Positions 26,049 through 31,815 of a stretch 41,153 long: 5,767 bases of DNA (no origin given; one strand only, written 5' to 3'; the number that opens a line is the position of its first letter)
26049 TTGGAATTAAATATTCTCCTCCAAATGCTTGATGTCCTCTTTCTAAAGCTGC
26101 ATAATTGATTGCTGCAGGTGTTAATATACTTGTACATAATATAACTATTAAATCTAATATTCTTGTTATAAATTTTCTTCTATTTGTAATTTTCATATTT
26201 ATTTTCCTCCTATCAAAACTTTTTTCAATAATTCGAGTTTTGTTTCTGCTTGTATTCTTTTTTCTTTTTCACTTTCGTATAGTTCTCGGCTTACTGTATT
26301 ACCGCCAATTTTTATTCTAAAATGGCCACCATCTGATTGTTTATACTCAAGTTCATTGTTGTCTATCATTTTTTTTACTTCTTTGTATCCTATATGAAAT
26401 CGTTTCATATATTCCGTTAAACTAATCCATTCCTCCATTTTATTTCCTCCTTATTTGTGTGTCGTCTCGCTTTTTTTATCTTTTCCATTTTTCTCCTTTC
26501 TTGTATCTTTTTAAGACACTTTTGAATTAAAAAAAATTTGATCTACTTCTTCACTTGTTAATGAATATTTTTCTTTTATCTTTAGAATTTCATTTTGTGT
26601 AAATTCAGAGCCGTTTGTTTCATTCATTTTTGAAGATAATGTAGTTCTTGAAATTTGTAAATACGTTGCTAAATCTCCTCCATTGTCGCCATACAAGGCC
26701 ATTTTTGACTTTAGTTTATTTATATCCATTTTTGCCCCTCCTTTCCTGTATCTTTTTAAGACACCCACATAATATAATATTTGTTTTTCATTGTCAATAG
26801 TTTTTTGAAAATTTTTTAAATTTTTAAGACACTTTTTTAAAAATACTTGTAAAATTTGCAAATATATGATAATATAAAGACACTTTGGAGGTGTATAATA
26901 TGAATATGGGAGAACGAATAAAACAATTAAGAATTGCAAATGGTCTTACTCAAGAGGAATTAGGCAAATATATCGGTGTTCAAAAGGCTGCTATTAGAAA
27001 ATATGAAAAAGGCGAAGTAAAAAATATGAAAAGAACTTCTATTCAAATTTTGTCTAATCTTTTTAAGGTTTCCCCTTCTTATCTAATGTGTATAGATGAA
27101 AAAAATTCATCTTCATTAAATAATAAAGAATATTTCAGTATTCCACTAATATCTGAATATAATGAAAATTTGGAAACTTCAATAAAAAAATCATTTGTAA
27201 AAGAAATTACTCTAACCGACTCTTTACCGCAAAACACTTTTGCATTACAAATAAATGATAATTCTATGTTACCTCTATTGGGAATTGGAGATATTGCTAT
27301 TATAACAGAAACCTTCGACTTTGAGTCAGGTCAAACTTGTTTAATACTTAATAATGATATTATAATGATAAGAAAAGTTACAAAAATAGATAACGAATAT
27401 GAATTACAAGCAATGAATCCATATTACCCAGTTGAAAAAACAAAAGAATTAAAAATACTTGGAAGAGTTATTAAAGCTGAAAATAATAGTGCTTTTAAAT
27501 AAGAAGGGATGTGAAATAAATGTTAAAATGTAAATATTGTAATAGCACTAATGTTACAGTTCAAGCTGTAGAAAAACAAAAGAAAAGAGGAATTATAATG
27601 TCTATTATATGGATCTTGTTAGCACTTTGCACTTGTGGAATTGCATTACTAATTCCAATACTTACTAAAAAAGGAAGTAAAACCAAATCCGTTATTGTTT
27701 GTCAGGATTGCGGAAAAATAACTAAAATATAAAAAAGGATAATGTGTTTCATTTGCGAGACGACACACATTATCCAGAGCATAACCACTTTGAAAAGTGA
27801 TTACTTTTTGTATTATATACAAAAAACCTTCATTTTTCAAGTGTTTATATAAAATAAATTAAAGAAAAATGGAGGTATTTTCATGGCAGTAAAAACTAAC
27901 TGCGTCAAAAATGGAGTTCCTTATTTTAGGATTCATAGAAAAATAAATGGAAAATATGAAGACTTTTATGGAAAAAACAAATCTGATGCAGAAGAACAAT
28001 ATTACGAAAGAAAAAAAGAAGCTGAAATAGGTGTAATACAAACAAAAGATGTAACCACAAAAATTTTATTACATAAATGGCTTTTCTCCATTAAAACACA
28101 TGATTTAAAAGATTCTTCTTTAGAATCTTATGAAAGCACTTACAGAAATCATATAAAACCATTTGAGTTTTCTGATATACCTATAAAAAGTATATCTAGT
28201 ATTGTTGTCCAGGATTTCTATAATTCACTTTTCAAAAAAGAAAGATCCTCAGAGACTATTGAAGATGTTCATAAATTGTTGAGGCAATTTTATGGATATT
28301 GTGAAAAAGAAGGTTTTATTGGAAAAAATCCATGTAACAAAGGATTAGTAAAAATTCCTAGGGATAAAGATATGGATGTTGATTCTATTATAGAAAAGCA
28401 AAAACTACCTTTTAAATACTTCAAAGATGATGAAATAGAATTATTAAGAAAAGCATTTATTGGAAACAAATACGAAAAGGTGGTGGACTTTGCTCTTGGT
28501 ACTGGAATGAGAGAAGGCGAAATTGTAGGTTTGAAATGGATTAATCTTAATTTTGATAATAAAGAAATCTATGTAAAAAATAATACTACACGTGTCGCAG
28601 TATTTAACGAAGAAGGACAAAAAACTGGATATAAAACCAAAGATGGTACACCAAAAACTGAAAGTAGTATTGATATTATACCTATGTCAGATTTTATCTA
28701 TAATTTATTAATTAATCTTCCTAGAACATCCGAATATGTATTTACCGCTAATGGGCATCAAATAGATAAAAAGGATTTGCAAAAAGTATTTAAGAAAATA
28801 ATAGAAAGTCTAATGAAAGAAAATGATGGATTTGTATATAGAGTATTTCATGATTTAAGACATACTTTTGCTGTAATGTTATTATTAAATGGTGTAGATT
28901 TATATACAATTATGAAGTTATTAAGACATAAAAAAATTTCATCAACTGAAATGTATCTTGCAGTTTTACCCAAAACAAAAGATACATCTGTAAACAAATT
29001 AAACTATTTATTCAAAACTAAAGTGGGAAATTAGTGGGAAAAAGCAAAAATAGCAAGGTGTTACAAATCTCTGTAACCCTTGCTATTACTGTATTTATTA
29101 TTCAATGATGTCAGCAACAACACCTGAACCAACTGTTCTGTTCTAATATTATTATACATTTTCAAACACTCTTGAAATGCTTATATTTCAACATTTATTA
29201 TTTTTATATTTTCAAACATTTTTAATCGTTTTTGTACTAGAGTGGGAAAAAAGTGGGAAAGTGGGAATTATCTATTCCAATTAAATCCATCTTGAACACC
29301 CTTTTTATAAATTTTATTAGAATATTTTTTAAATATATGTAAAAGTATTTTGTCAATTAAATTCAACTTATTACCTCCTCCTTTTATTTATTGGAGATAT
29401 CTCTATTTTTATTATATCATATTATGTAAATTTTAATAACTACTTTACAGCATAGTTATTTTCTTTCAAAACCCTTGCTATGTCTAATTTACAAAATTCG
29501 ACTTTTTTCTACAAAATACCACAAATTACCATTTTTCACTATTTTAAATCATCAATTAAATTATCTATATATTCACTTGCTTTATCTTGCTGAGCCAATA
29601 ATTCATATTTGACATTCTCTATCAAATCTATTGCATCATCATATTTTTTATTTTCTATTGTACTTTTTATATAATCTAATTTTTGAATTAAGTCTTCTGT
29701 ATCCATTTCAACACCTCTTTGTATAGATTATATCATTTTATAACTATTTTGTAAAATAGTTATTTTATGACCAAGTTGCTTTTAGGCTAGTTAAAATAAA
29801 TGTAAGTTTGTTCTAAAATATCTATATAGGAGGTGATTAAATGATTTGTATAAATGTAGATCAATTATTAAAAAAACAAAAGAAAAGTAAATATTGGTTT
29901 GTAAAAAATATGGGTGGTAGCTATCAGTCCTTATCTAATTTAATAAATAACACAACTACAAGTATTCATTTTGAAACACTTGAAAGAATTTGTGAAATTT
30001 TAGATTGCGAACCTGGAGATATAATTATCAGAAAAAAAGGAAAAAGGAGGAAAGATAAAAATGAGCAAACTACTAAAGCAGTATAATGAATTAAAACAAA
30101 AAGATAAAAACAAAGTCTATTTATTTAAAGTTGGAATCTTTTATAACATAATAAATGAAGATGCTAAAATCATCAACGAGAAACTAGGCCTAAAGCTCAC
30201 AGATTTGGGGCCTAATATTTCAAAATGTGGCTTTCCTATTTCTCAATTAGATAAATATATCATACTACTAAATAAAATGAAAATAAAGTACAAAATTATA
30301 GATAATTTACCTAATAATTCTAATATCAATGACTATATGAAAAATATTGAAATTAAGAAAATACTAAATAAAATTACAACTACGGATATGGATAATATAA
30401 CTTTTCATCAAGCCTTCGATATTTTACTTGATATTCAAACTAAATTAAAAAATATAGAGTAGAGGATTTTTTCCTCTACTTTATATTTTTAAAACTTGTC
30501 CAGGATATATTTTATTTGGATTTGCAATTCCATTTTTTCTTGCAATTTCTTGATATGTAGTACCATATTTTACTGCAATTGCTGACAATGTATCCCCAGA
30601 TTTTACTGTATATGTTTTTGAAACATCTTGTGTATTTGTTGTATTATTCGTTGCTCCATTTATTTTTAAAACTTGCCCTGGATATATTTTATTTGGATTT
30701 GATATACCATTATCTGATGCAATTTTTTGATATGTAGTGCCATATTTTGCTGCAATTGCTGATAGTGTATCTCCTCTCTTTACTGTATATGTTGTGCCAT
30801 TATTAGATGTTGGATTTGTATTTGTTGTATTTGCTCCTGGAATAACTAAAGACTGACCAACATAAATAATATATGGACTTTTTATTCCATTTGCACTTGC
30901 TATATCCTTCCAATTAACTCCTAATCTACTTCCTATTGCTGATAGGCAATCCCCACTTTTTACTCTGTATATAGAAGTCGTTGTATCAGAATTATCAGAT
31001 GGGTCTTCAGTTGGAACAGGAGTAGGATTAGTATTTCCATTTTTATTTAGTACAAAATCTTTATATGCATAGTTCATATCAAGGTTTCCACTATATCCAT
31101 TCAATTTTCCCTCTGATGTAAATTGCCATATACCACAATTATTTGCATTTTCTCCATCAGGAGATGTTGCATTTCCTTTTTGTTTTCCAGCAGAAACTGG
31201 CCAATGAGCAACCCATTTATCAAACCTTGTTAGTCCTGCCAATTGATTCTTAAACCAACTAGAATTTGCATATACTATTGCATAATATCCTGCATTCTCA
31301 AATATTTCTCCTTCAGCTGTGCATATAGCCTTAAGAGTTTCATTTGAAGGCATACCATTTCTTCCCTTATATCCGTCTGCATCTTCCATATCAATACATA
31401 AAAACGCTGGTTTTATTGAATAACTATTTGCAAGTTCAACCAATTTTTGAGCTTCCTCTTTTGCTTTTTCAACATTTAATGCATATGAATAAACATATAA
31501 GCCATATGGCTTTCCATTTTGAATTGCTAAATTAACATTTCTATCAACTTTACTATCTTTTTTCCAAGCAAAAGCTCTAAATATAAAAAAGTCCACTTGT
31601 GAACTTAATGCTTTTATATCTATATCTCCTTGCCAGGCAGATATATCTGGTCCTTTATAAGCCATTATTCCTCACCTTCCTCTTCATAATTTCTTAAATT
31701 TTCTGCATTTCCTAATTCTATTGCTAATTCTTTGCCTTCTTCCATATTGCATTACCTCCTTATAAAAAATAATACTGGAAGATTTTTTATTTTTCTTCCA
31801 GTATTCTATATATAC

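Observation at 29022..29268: attP core reproduces the last 13 codons of EF-Tu (tuf), flanked by GTGGGAA arm repeats and a phage-supplied terminator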

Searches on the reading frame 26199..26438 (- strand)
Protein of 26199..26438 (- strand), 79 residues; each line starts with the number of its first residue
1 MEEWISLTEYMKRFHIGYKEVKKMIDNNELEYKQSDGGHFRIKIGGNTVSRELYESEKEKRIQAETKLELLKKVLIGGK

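Call 47: search_protein_families(library=pfam, proteins=[window:26199-26438:-], max_evalue=5)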
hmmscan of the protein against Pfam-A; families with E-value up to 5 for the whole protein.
window:26199-26438:- (79 aa): 4 families
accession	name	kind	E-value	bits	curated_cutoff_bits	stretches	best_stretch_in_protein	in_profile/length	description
PF10593.14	Z1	-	0.016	15.2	25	1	16-51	104-139/228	Z1 domain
PF13118.11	DUF3972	-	0.042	14.7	26.2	1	9-66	1-55/125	Protein of unknown function (DUF3972)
PF10262.15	Rdx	-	0.069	13.8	22.6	1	9-66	11-66/74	Rdx family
PF12728.13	HTH_17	-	0.08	13.7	27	1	4-43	1-39/51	Helix-turn-helix domain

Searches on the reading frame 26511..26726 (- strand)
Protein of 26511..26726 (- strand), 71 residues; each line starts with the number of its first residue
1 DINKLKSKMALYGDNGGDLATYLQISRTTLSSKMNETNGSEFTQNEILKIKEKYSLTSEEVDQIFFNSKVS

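Call 47: search_protein_families(library=pfam, proteins=[window:26511-26726:-], max_evalue=5)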
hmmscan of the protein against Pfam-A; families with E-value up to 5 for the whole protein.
window:26511-26726:- (71 aa): 3 families
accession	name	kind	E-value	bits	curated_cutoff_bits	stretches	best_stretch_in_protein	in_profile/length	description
PF05339.17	DUF739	-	0.0023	18.5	27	1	18-67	21-68/69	Protein of unknown function (DUF739)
PF02954.25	HTH_8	-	0.047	13.9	22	1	20-36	25-41/42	Bacterial regulatory protein, Fis family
PF08339.15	RTX_C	-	0.059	14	30.2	0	41-69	47-77/132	RTX C-terminal domain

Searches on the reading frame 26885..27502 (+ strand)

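Call 11: search_protein_families(library=pfam, proteins=[window:26885-27502:+])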
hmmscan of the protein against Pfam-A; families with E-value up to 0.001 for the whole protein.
window:26885-27502:+ (205 aa): 6 families
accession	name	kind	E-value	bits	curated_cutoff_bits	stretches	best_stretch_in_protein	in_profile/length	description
PF00717.28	Peptidase_S24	-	4e-15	56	23.3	1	110-196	29-116/116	Peptidase S24-like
PF01381.28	HTH_3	-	1.2e-11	44.9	23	1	12-67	1-55/55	Helix-turn-helix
PF13560.12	HTH_31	-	5.4e-07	30.3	27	1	8-63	2-57/64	Helix-turn-helix domain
PF12844.13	HTH_19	-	8.6e-07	29.2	30.2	1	9-68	1-59/64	Helix-turn-helix domain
PF13443.12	HTH_26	-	0.00014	22.4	22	1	11-65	1-55/63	Cro/C1-type HTH DNA-binding domain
PF13413.12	HTH_25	-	0.00048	20.3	24.6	0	49-83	9-43/62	Helix-turn-helix domain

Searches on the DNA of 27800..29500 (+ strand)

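Call 4: search_dna_similar(query=window:27800-29500:+, collection=phages, mode=near, max_rows=30)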
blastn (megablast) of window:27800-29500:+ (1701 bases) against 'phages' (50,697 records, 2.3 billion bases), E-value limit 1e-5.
No match.

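Call 28: search_dna_similar(query=window:29020-29270:+, collection=phages, mode=distant, max_rows=20, max_evalue=0.01)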
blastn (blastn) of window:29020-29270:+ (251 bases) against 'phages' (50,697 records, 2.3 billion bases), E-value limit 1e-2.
No match.

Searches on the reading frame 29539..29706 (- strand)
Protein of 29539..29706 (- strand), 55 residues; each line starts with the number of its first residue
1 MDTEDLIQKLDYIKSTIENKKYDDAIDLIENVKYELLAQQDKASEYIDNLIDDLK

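Call 13: find_encoding_contigs(protein=window:29539-29706:-, flank=6000, max_places=10)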
Protein window:29539-29706:- (55 aa): 24 contigs read that carry it; 10 places shown.
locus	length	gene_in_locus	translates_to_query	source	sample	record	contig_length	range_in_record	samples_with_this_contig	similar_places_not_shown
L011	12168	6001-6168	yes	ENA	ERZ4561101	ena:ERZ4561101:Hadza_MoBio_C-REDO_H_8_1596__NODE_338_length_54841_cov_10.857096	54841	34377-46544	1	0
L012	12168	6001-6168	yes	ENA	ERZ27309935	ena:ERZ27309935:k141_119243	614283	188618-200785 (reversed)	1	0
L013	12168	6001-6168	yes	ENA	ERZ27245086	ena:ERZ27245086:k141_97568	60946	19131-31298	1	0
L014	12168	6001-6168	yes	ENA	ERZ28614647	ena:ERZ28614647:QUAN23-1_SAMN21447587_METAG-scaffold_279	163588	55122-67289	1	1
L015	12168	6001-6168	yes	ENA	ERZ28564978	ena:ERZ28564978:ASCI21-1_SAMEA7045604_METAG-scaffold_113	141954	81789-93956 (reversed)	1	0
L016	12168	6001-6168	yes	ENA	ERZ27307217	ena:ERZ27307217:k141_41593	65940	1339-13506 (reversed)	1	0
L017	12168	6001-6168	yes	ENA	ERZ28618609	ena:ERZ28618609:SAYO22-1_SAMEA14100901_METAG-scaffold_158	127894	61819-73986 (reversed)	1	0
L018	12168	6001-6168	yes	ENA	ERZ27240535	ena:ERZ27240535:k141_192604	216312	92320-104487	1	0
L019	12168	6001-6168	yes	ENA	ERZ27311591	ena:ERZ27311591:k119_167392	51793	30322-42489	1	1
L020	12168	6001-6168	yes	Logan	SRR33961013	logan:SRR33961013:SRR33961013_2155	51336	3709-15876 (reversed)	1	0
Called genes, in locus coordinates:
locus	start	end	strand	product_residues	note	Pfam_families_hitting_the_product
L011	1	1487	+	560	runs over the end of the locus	-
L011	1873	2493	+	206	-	-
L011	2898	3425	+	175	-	PF16778:Phage_tail_APC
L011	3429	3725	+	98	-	-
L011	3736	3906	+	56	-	-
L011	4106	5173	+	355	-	PF01183:Glyco_hydro_25, PF08230:CW_7, PF01476:LysM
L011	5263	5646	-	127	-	PF01624:MutS_I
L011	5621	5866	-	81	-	PF13443:HTH_26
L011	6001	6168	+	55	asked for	-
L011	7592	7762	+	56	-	-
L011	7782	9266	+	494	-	PF02368:Big_2 (faint), PF19789:DUF6273 (weak)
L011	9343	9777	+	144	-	PF01624:MutS_I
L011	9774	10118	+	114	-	PF22296:bAvd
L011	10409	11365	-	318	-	PF00078:RVT_1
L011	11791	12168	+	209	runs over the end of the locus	-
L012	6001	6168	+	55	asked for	-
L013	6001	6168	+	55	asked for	-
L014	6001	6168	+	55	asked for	-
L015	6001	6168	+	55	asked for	-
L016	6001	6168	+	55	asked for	-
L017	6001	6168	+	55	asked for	-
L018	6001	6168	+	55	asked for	-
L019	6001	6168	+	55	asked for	-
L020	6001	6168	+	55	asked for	-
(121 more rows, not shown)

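Call 47: search_protein_families(library=pfam, proteins=[window:29539-29706:-], max_evalue=5)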
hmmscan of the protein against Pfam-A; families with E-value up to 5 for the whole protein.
window:29539-29706:- (55 aa): 3 families
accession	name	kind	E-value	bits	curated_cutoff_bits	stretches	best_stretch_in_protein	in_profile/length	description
PF14689.11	SPOB_a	-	0.01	15.9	28.1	1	37-55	36-54/62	Sensor_kinase_SpoOB-type, alpha-helical domain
PF10474.15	Syndetin_C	-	0.013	15.5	38.4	1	20-54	67-101/234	Syndetin, C-terminal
PF19585.4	DUF6092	-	0.12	13.1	28.7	1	16-54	44-82/86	Family of unknown function (DUF6092)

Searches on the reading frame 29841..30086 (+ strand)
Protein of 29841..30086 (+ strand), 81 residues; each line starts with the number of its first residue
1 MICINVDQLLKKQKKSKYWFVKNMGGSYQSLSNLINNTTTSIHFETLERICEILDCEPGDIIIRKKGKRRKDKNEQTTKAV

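Call 11: search_protein_families(library=pfam, proteins=[window:29841-30086:+])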
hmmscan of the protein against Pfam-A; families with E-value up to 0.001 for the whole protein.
window:29841-30086:+ (81 aa): 1 family
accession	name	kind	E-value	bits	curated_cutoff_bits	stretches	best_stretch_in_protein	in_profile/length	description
PF13443.12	HTH_26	-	1.6e-13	51.1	22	1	6-65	2-61/63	Cro/C1-type HTH DNA-binding domain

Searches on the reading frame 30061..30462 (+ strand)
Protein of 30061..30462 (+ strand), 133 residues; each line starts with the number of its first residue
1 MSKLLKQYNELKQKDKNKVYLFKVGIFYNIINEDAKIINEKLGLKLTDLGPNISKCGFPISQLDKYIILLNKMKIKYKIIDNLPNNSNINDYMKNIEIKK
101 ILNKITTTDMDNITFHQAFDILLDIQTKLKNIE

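Call 11: search_protein_families(library=pfam, proteins=[window:30061-30462:+])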
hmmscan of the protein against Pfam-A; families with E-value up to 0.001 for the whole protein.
window:30061-30462:+ (133 aa): 1 family
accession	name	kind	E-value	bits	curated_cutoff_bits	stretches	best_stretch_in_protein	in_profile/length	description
PF01624.25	MutS_I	-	1.3e-15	58.1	20.6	1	4-109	3-111/113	MutS domain I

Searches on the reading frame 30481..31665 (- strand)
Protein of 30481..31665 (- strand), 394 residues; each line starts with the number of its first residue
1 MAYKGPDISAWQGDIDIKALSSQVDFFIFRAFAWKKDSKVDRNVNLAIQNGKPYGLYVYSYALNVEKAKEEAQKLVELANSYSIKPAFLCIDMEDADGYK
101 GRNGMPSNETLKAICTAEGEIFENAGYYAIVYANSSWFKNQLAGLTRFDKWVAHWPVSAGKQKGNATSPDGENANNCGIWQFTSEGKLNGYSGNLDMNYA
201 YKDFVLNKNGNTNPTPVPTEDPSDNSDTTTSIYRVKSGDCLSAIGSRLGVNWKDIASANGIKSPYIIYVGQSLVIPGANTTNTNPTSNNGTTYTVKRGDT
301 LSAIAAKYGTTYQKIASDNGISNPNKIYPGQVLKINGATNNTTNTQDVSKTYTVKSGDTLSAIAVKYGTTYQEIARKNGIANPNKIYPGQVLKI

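Call 11: search_protein_families(library=pfam, proteins=[window:30481-31665:-])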
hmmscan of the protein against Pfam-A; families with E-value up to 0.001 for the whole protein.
window:30481-31665:- (394 aa): 8 families
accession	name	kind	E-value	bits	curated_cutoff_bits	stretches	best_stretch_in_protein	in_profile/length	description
PF01476.26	LysM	-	3.7e-57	190.5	20.9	3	293-335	1-42/43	LysM domain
PF01183.26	Glyco_hydro_25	-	9e-20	72.2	27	1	7-190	2-179/180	Glycosyl hydrolases family 25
PF23473.1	LysM3_LYK4_5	-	1.6e-19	70.2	29.3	2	292-329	4-40/48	LYK4/5 LysM3 domain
PF23577.1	LysM_RLK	-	1.1e-05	25.9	27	0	292-311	2-21/44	LysM domain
PF23446.1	LysM1_NFP_LYK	-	1.6e-05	26.1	36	0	240-276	17-54/60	NFP/LYK LysM1 domain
PF22310.2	NMB0315_dom_I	-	1.7e-05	25.5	27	0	353-376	7-30/83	NMB0315-like, domain I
PF23462.1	LysM3_NFP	-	2.2e-05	25.3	28.1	0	292-323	4-35/48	NFP LysM3 domain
PF13518.12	HTH_28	-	0.00092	19.7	25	0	296-316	10-30/52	Helix-turn-helix domain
